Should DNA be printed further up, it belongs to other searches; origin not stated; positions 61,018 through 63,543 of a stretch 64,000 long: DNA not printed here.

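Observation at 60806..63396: Two-gene DMFase-like amidase: 121-aa ORF GTGA-coupled to a 743-aa large-subunit-family protein, followed by an SDR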

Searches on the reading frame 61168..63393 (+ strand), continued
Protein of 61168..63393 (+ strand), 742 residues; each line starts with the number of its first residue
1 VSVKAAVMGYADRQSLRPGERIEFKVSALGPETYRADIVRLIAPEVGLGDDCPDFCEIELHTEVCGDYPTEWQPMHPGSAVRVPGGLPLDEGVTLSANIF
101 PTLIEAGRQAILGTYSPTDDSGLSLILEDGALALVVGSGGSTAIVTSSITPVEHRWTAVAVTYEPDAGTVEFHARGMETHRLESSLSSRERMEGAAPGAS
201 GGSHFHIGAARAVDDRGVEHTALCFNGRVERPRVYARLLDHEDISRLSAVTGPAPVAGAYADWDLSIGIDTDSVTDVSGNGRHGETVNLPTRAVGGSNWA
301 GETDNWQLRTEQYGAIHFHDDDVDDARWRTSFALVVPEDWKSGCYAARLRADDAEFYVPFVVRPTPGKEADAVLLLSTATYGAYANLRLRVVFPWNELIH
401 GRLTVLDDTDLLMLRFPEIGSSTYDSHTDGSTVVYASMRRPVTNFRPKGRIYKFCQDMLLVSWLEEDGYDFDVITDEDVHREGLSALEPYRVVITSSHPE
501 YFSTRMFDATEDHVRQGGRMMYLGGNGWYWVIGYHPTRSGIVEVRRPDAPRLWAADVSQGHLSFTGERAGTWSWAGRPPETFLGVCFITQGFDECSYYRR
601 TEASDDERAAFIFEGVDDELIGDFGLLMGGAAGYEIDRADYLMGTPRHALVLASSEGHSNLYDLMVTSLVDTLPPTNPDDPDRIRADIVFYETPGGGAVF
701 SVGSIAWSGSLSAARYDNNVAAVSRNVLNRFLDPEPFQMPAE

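Call 34: find_encoding_contigs(protein=P0168, flank=8000, max_places=2)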
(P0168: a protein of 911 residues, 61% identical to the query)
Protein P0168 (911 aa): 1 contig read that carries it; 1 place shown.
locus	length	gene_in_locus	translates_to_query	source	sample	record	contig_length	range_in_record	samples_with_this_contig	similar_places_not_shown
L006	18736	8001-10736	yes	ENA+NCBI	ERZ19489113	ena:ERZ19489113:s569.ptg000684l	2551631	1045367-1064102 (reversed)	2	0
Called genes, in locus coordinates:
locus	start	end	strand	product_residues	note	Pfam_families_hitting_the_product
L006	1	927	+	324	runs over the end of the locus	PF00296:Bac_luciferase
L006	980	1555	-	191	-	PF02627:CMD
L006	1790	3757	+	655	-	PF00496:SBP_bac_5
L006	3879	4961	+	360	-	PF19300:BPD_transp_1_N, PF00528:BPD_transp_1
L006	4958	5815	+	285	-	PF00528:BPD_transp_1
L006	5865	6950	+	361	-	PF00005:ABC_tran, PF13401:AAA_22 (weak), PF13304:AAA_21 (faint), PF08352:oligo_HPY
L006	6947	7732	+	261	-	PF02463:SMC_N (weak), PF00005:ABC_tran, PF13304:AAA_21 (faint)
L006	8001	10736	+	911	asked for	PF26354:DMF_alpha, PF13385:Laminin_G_3 (faint), PF20254:DMFA2_C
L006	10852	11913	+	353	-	PF02126:PTE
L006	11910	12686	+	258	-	PF00106:adh_short, PF08659:KR, PF13561:adh_short_C2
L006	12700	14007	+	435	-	PF22643:NagA_N, PF01979:Amidohydro_1, PF07969:Amidohydro_3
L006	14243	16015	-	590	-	PF13540:RCC1_2 (faint), PF25390:WD40_RLD (faint)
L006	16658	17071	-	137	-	PF11699:CENP-C_C (weak), PF02311:AraC_binding, PF07883:Cupin_2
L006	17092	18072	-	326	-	PF05721:PhyH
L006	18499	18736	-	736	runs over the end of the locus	PF13540:RCC1_2 (faint), PF25390:WD40_RLD (weak)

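Call 35: find_encoding_contigs(protein=P0189, flank=8000, max_places=2)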
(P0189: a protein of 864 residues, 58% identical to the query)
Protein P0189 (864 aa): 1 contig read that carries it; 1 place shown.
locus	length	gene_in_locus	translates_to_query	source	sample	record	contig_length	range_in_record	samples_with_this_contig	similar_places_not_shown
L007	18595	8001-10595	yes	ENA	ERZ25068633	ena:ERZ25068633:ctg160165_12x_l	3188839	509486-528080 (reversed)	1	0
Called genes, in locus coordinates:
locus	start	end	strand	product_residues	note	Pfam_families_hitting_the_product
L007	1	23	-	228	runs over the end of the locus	PF01613:Flavin_Reduct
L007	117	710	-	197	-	PF02627:CMD (weak)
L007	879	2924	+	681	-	PF00496:SBP_bac_5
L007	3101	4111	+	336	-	PF19300:BPD_transp_1_N, PF00528:BPD_transp_1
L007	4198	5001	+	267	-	PF00528:BPD_transp_1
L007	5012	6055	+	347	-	PF00005:ABC_tran, PF13304:AAA_21 (weak), PF08352:oligo_HPY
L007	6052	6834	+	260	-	PF00005:ABC_tran, PF13304:AAA_21 (faint), PF08352:oligo_HPY (weak)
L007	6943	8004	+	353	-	PF02126:PTE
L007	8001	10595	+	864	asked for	PF26354:DMF_alpha, PF13385:Laminin_G_3, PF20254:DMFA2_C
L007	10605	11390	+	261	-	PF00106:adh_short, PF08659:KR, PF13561:adh_short_C2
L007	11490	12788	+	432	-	PF22643:NagA_N (weak), PF01979:Amidohydro_1, PF07969:Amidohydro_3 (weak)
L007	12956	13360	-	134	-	PF00190:Cupin_1, PF02311:AraC_binding, PF07883:Cupin_2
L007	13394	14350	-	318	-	PF05721:PhyH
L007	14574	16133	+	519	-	-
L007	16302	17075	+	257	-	PF00005:ABC_tran, PF13304:AAA_21 (faint)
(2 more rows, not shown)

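Call 36: find_encoding_contigs(protein=P0211, flank=8000, max_places=2)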
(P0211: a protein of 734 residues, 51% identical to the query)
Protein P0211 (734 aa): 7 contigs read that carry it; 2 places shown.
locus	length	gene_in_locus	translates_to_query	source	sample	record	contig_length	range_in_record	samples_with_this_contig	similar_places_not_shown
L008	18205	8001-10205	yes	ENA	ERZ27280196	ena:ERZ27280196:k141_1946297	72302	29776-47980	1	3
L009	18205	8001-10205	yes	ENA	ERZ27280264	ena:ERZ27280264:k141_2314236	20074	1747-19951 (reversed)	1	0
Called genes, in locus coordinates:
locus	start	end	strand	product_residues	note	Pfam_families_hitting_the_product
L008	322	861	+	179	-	PF13302:Acetyltransf_3, PF00583:Acetyltransf_1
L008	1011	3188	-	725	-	PF00141:peroxidase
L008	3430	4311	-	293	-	PF02668:TauD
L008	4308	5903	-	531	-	PF01019:G_glu_transpept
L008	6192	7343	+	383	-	PF01168:Ala_racemase_N, PF14031:D-ser_dehydrat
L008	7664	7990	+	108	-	PF26354:DMF_alpha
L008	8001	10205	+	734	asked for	PF13385:Laminin_G_3, PF20254:DMFA2_C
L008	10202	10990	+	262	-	PF00106:adh_short, PF01370:Epimerase (weak), PF08659:KR (faint), PF13561:adh_short_C2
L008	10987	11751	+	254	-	PF00106:adh_short, PF08659:KR, PF13561:adh_short_C2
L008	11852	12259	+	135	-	PF07883:Cupin_2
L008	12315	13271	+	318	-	PF03446:NAD_binding_2, PF03807:F420_oxidored (weak), PF14833:NAD_binding_11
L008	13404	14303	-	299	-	PF00892:EamA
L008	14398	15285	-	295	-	PF02668:TauD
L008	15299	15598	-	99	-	PF01381:HTH_3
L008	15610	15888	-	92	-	PF05015:HigB-like_toxin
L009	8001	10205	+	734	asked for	PF13385:Laminin_G_3, PF20254:DMFA2_C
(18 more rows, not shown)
